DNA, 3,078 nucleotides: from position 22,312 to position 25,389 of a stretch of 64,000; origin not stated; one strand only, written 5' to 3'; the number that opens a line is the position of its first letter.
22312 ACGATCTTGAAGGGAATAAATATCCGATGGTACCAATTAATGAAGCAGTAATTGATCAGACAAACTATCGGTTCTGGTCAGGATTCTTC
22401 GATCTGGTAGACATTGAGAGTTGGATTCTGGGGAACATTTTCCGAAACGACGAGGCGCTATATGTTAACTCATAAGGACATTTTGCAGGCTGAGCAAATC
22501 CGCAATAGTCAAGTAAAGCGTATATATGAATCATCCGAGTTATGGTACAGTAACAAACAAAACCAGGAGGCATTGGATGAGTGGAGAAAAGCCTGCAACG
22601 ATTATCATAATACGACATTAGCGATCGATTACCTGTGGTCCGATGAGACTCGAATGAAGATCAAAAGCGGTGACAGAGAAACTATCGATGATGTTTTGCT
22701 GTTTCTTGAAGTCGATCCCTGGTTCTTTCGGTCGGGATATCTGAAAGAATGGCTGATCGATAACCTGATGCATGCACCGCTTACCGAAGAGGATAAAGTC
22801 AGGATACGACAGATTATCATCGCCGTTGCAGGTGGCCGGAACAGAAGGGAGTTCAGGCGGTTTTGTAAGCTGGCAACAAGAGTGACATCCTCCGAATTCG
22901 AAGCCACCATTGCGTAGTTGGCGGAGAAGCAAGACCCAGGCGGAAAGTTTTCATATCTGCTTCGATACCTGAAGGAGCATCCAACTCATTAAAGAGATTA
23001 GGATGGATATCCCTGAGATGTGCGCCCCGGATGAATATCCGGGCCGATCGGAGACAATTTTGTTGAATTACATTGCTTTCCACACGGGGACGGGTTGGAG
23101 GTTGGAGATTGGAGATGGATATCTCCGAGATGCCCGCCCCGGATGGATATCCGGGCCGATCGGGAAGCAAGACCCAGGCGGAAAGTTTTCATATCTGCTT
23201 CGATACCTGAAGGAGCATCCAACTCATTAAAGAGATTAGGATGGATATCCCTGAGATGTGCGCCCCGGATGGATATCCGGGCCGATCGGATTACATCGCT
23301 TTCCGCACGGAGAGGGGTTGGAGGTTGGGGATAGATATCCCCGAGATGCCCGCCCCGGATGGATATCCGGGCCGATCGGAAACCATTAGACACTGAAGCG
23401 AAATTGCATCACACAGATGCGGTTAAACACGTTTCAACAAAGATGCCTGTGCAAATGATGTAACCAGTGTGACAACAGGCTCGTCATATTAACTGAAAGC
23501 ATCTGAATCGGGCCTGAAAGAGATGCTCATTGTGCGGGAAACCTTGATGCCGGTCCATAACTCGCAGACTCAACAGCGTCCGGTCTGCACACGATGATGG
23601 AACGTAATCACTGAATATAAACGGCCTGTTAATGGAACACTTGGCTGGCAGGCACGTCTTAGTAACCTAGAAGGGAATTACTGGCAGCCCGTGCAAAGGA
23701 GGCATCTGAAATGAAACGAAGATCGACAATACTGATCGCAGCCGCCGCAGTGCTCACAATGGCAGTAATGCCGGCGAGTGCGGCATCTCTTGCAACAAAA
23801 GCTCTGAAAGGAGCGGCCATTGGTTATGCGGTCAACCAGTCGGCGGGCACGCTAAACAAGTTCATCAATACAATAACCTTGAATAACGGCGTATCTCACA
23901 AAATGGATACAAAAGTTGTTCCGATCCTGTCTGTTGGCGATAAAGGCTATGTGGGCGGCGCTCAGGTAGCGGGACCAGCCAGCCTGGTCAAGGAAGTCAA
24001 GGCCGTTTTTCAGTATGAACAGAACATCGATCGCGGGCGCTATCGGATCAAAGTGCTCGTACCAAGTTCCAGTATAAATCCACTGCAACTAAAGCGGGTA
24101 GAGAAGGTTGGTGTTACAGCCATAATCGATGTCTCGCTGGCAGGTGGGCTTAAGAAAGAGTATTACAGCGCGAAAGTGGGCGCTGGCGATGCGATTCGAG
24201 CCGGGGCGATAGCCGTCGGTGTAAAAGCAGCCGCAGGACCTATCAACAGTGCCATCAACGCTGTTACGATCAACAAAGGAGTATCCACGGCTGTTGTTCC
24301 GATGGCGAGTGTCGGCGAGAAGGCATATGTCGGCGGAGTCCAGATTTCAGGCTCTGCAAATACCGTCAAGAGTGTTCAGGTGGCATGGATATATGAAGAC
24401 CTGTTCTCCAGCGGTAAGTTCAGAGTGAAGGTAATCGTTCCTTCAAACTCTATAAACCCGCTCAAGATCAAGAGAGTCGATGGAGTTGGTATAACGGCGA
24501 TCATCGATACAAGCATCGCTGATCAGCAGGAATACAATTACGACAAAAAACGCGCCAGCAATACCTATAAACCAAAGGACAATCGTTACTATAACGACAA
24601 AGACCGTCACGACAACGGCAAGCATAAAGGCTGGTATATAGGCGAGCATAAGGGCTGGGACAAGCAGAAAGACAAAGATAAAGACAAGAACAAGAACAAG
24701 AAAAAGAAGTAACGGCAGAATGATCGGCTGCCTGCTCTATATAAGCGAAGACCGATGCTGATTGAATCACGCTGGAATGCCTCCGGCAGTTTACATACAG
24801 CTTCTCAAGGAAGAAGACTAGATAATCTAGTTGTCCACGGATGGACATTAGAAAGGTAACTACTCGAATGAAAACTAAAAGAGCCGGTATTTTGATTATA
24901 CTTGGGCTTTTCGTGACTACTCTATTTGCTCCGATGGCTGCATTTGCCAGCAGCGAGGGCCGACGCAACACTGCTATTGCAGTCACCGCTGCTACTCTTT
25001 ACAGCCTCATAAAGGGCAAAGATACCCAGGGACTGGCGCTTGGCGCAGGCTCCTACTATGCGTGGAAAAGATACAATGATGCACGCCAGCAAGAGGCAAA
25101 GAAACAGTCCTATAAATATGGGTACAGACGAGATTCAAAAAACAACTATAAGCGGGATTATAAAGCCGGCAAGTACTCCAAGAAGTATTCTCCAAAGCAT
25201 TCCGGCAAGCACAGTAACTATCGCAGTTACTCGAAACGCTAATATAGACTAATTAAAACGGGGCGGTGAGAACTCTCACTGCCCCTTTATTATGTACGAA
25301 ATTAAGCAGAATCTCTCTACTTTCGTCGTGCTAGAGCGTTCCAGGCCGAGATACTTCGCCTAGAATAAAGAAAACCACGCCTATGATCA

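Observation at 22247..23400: Tandem array of a GC-rich palindromic ~48-nt repeat with higher-order (~240 bp) duplication, bracketing a small hypothetical gene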

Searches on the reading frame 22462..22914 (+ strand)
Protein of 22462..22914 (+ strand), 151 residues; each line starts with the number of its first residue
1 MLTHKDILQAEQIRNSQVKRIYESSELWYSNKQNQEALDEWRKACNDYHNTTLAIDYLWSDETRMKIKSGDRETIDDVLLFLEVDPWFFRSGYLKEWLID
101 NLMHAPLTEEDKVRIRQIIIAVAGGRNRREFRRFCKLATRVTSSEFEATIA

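Call 12: search_protein_families(library=pfam, proteins=[window:22462-22914:+], max_evalue=1)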
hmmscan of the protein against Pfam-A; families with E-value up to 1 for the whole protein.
window:22462-22914:+ (151 aa): 0 families

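Call 23: find_homologous_proteins(query=window:22462-22914:+, max_evalue=0.001)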
Query window:22462-22914:+ (151 aa): 72 proteins with E <= 0.001 among 102 candidates.
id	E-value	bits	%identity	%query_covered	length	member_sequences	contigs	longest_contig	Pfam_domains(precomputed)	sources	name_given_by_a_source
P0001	2.1e-96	337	100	100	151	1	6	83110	-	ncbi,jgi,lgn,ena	-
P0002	2.4e-53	198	61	99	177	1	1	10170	-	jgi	jgi:hypothetical protein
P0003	3.9e-52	194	61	99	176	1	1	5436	-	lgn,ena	-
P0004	4.0e-51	191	63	97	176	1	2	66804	-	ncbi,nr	ncbi:MAG: hypothetical protein ABFD54_10455 [Armatimonadota bacterium]|nr:hypothetical protein [bact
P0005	9.4e-51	189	56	99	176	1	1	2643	-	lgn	-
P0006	3.4e-49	184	58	97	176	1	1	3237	-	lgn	-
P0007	1.9e-47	179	59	99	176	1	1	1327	-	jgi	jgi:hypothetical protein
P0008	4.6e-45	171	69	73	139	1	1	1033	-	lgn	-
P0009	6.8e-42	161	52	97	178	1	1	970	-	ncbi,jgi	jgi:hypothetical protein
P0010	4.0e-41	158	55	97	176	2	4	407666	-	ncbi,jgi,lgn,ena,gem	-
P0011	5.8e-41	158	54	97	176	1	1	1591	-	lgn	-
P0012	1.7e-37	146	51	89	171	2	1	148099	-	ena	-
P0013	2.1e-34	136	45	99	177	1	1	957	-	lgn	-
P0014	2.8e-34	136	45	99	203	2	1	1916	-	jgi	-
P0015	3.9e-34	135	45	99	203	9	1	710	-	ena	-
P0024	1.2e-30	124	46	99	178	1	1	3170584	-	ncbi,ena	-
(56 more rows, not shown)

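Call 24: find_encoding_contigs(protein=P0004, flank=6000, max_places=2)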
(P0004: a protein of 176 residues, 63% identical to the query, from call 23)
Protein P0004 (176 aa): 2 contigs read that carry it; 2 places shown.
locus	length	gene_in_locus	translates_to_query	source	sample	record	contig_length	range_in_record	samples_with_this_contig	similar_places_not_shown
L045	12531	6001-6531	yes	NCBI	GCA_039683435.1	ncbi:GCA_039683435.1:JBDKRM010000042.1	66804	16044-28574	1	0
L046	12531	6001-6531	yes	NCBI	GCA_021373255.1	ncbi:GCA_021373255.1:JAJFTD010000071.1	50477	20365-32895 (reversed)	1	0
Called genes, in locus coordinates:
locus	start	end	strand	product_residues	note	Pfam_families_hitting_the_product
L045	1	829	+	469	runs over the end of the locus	PF25990:Beta-barrel_YknX, PF25975:CzcB_C, PF25989:YknX_C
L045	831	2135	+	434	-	PF12704:MacB_PCD, PF02687:FtsX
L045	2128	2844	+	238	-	PF00005:ABC_tran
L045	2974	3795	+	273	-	-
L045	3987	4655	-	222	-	PF01966:HD (weak)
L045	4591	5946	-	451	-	PF01702:TGT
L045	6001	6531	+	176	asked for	-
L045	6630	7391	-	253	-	PF04542:Sigma70_r2, PF04539:Sigma70_r3 (faint), PF08281:Sigma70_r4_2, PF04545:Sigma70_r4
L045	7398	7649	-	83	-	-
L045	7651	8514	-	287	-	PF01656:CbiA, PF02374:ArsA_ATPase (weak), PF10609:ParA, PF13614:AAA_31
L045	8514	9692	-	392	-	PF25199:nSTAND_NTPase5 (faint), PF13401:AAA_22, PF00448:SRP54, PF13173:AAA_14 (weak), PF13207:AAA_17 (weak)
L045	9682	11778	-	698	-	PF00771:FHIPEP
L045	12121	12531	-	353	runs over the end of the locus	PF01312:Bac_export_2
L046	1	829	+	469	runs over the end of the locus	PF25990:Beta-barrel_YknX, PF25975:CzcB_C, PF25989:YknX_C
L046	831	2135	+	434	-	PF12704:MacB_PCD, PF02687:FtsX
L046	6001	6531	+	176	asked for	-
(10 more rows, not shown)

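Call 25: find_encoding_contigs(protein=P0010, flank=6000, max_places=2)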
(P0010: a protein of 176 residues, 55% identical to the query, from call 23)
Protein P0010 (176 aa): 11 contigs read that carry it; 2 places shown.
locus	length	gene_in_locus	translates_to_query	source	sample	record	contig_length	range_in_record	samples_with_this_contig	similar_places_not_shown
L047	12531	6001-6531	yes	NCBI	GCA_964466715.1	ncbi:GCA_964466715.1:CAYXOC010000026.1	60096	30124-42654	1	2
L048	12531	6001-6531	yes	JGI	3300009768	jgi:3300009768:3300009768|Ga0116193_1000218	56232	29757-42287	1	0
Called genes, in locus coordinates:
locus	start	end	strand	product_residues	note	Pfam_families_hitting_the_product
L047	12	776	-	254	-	PF13482:RNase_H_2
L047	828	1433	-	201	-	PF01726:LexA_DNA_bind, PF08279:HTH_11 (weak), PF00717:Peptidase_S24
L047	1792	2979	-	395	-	PF00266:Aminotran_5, PF01212:Beta_elim_lyase (weak), PF01041:DegT_DnrJ_EryC1 (weak)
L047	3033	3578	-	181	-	PF12802:MarR_2, PF01047:MarR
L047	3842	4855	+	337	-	PF00291:PALP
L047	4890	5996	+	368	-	PF01784:DUF34_NIF3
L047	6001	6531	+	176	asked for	-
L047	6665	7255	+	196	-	PF07638:Sigma70_ECF (weak), PF04542:Sigma70_r2, PF08281:Sigma70_r4_2, PF04545:Sigma70_r4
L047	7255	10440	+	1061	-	PF04565:RNA_pol_Rpb2_3, PF00562:RNA_pol_Rpb2_6, PF00623:RNA_pol_Rpb1_2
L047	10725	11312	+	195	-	-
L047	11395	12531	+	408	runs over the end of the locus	PF00375:SDF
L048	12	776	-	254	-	PF13482:RNase_H_2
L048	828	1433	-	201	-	PF01726:LexA_DNA_bind, PF08279:HTH_11 (weak), PF00717:Peptidase_S24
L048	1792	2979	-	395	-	PF00266:Aminotran_5, PF01212:Beta_elim_lyase (weak), PF01041:DegT_DnrJ_EryC1 (weak)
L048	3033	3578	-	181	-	PF12802:MarR_2, PF01047:MarR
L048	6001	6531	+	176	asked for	-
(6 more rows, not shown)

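Call 26: find_encoding_contigs(protein=P0024, flank=6000, max_places=2)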
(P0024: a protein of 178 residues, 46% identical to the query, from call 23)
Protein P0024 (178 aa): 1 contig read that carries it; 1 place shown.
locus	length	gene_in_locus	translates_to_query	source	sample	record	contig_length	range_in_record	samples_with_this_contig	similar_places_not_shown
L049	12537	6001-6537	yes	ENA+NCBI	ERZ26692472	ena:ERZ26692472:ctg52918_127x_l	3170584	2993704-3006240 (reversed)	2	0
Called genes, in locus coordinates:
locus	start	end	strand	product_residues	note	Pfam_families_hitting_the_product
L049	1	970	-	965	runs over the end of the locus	-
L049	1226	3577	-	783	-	PF05226:CHASE2, PF00211:Guanylate_cyc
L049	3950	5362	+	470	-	PF00672:HAMP, PF00512:HisKA, PF02518:HATPase_c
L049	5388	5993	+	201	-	PF12773:DZR (weak), PF13248:Zn_ribbon_3 (faint), PF13240:Zn_Ribbon_1 (weak)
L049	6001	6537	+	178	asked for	-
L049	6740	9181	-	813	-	PF00488:MutS_V, PF20297:MSSS, PF01713:Smr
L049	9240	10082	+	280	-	-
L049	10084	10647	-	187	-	-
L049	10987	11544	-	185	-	-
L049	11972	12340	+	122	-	-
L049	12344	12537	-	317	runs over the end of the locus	PF03851:UvdE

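Call 27: find_encoding_contigs(protein=P0002, flank=6000, max_places=2)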
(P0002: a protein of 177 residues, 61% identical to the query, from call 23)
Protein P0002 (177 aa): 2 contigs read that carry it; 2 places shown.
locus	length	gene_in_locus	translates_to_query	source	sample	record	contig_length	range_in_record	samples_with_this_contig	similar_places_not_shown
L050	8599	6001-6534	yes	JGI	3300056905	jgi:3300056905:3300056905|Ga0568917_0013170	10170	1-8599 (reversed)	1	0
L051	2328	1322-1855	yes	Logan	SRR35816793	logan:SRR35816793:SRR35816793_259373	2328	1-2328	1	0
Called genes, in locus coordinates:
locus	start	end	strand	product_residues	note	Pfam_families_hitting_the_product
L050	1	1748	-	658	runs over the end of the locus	PF19543:GH123_N, PF19773:DUF6259 (faint), PF19543:GH123_N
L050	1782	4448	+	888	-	PF07940:Hepar_II_III_C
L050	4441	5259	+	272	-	PF00795:CN_hydrolase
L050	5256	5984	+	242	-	PF01522:Polysacc_deac_1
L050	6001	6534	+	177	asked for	-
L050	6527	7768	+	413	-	PF01041:DegT_DnrJ_EryC1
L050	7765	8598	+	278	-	?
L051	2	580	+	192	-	?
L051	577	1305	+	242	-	PF01522:Polysacc_deac_1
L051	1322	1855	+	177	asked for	-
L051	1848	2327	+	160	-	?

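Call 74: search_solved_structures(query=A5, max_evalue=1)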
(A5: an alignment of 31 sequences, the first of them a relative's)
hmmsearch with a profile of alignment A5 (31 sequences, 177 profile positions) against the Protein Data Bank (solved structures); distinct sequences matched with E-value up to 1: 2.
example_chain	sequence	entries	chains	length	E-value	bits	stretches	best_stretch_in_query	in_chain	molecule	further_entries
2lch_A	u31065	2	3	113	0.14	15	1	4-61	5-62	Protein OR38 | computationally designed four-helix bundle protein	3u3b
7t03_A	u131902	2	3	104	0.17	14.7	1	4-65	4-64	Cold unfolding four helix bundle | Designed cold unfolding four helix bundle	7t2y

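Call 75: search_protein_families(library=padloc, proteins=[P0004], max_evalue=0.1)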
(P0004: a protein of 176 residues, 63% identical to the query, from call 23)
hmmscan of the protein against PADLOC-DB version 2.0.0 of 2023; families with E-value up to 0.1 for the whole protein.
P0004 (176 aa): 0 families

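Call 83: predict_structure(alignment_id=A5)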
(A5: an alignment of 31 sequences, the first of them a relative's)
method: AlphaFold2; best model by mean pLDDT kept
length: 176 residues; sequences in the alignment: 31
mean_pLDDT: 95.8   pTM: 0.89
mean pLDDT of the five models: 95.8, 95.5, 95.5, 95.4, 95.1
residues with pLDDT >= 90: 166; 70-90: 7; 50-70: 2; < 50: 1
segments of 3 or more residues with pLDDT < 50: none
pLDDT, mean of each block of 10 residues (from residue 1): 97 98 97 98 98 98 98 98 95 98 98 98 93 97 97 92 96 66
secondary structure, 60 per line:
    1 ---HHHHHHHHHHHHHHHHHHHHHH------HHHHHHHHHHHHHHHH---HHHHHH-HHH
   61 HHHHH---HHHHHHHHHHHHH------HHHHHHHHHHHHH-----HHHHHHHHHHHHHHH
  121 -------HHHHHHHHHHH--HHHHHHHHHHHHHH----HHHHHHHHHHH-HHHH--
elements in order: H4-25 H32-47 H51-56 H58-65 H69-81 H88-100 H106-120 H128-138 H141-154 H159-169 H171-174

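Call 87: fold_search(model_id=the predicted structure, library=pdb)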
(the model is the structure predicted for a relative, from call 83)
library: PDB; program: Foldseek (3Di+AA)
matches with E <= 10: 268; with E <= 0.001: 0
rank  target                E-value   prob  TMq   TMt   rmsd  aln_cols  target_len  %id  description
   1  5cwj                  5.4e-01  0.82  0.43  0.46  10.5       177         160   17  Crystal structure of de novo designed helical repeat protein DHR49 (released 2015-12-16)
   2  8y0g                  1.1e+00  0.47  0.36  0.16  11.6       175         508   10  Human beta-catenin crystal structure (released 2024-03-13)
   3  7ya9                  1.1e+00  0.38  0.27  0.36   8.9       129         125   13  Fis1 (Mitochondrial fission 1 protein) (released 2023-07-05)
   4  5lg6_B                1.1e+00  0.51  0.39  0.10  11.3       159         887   17  Structure of the deglycosylated porcine aminopeptidase N ectodomain (released 2017-04-12)
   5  5lg6_A                1.3e+00  0.51  0.41  0.11  11.3       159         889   19  Structure of the deglycosylated porcine aminopeptidase N ectodomain (released 2017-04-12)
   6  4fke_A                1.3e+00  0.41  0.37  0.10  10.2       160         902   18  Crystal structure of porcine aminopeptidase-N (released 2012-10-17)
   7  1iyg_MODEL_1_A        1.6e+00  0.38  0.30  0.37   8.8       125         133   11  Solution structure of RSGI RUH-001, a Fis1p-like and CGI-135 homologous domain from a mouse cDNA (released 2003-02-14)
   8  7ldg_A                1.8e+00  0.41  0.39  0.33  10.7       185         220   14  Crystal structure of the MEILB2-BRCA2 complex (released 2021-08-11)
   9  8e0l_A                1.8e+00  0.15  0.27  0.28  13.4       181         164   13  Homotrimeric variant of tcTRP9, BGL06 (released 2023-04-12)
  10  7msp_A                1.9e+00  0.20  0.26  0.17   7.8       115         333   18  SunS glycosin S-glycosyltransferase (released 2022-04-13)
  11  6u7g_A                1.9e+00  0.12  0.24  0.08  15.2       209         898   12  HCoV-229E RBD Class V in complex with human APN (released 2019-11-13)
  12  5nr4_B                2.0e+00  0.28  0.35  0.30  12.7       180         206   13  Crystal structure of Clasp2 TOG1 domain (released 2018-05-30)
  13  6nod_A                2.0e+00  0.23  0.34  0.21  12.2       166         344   13  Crystal structure of C. elegans PUF-8 in complex with RNA (released 2019-01-30)
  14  7msp_B                2.0e+00  0.20  0.26  0.18   7.3       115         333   17  SunS glycosin S-glycosyltransferase (released 2022-04-13)
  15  8jkt_A                2.0e+00  0.16  0.28  0.09  11.2       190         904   13  Crystal structure of feline aminopeptidase N ectodomain (released 2024-06-05)
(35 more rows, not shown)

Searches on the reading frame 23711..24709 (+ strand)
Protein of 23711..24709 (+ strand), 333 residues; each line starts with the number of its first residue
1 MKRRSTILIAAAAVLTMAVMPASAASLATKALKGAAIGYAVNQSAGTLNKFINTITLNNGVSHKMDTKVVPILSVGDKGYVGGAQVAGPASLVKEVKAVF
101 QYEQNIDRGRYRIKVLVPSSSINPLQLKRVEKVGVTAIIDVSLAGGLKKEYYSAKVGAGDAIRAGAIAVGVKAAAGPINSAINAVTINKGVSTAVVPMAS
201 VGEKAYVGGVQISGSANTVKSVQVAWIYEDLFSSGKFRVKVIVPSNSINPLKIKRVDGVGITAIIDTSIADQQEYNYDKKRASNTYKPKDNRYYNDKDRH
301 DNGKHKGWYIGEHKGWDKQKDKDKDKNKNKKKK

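Call 12: search_protein_families(library=pfam, proteins=[window:23711-24709:+], max_evalue=1)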
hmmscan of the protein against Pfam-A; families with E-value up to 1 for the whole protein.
window:23711-24709:+ (333 aa): 1 family
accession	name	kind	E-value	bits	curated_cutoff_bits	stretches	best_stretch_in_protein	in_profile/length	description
PF11167.13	DUF2953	-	0.35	11.4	22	0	155-197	2-44/53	Protein of unknown function (DUF2953)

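Call 21: find_encoding_contigs(protein=window:23711-24709:+, flank=10000, max_places=6)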
Protein window:23711-24709:+ (333 aa): 4 contigs read that carry it; 4 places shown.
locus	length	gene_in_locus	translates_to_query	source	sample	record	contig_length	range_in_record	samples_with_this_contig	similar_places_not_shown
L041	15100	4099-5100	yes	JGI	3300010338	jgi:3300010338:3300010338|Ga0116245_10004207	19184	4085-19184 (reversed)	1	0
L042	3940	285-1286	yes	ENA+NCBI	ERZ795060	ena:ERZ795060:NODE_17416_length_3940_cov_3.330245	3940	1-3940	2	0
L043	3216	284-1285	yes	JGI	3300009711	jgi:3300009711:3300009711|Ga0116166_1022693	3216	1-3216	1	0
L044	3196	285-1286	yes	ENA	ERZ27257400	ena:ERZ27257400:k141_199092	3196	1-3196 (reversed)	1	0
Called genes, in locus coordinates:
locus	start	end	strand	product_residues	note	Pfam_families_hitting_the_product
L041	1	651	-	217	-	?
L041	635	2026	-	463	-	PF02386:TrkH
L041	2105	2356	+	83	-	-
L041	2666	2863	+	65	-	-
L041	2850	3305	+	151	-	-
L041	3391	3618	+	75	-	-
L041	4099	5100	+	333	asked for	-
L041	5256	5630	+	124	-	-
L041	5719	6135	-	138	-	-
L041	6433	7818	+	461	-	PF00999:Na_H_Exchanger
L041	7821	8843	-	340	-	PF18152:DAHP_snth_FXD, PF00793:DAHP_synth_1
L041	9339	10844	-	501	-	-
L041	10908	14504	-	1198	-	PF00270:DEAD (faint), PF00580:UvrD-helicase, PF01443:Viral_helicase1 (faint), PF13245:AAA_19, PF13361:UvrD_C, PF13538:UvrD_C_2 (faint), PF12705:PDDEXK_1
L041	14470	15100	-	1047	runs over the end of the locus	PF00580:UvrD-helicase (weak), PF21445:ADDB_N, PF13361:UvrD_C, PF12705:PDDEXK_1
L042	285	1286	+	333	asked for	-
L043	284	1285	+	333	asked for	-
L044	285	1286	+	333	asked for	-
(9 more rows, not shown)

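Call 35: list_cluster_members(proteins=[P0001, window:23711-24709:+])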
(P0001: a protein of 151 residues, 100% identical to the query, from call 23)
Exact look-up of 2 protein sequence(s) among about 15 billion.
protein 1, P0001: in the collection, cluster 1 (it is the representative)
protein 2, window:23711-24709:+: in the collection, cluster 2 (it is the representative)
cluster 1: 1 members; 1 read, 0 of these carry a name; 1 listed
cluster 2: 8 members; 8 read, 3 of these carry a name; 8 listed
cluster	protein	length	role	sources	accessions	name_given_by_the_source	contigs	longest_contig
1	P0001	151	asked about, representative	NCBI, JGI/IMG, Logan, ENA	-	-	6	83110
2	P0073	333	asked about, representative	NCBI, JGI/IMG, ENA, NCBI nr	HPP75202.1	MAG TPA: hypothetical protein PLU88_08775 [Armatimonadota bacterium] | hypothetical protein [Armatimonadota bacterium]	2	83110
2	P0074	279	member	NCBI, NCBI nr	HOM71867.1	MAG TPA: hypothetical protein PLP86_06435, partial [Armatimonadota bacterium] | hypothetical protein [Armatimonadota bacterium]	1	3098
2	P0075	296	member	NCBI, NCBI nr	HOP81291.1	MAG TPA: hypothetical protein PLZ21_12055, partial [Armatimonadota bacterium] | hypothetical protein [Armatimonadota bacterium]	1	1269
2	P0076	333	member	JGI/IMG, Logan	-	-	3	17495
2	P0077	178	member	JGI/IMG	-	-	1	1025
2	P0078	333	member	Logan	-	-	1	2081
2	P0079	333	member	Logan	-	-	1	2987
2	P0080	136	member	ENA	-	-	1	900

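Call 75: search_protein_families(library=padloc, proteins=[window:23711-24709:+], max_evalue=0.1)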
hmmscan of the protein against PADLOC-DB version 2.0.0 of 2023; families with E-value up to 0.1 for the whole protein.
window:23711-24709:+ (333 aa): 0 families

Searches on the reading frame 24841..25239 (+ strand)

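Call 12: search_protein_families(library=pfam, proteins=[window:24841-25239:+], max_evalue=1)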
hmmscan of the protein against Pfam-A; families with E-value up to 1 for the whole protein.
window:24841-25239:+ (133 aa): 2 families
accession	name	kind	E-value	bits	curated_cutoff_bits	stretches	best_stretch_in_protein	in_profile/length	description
PF06191.17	DUF995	-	0.012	15.8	20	1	28-94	4-69/140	Protein of unknown function (DUF995)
PF01882.25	DUF58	-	0.18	11.4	23.4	1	36-69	52-85/216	Protein of unknown function DUF58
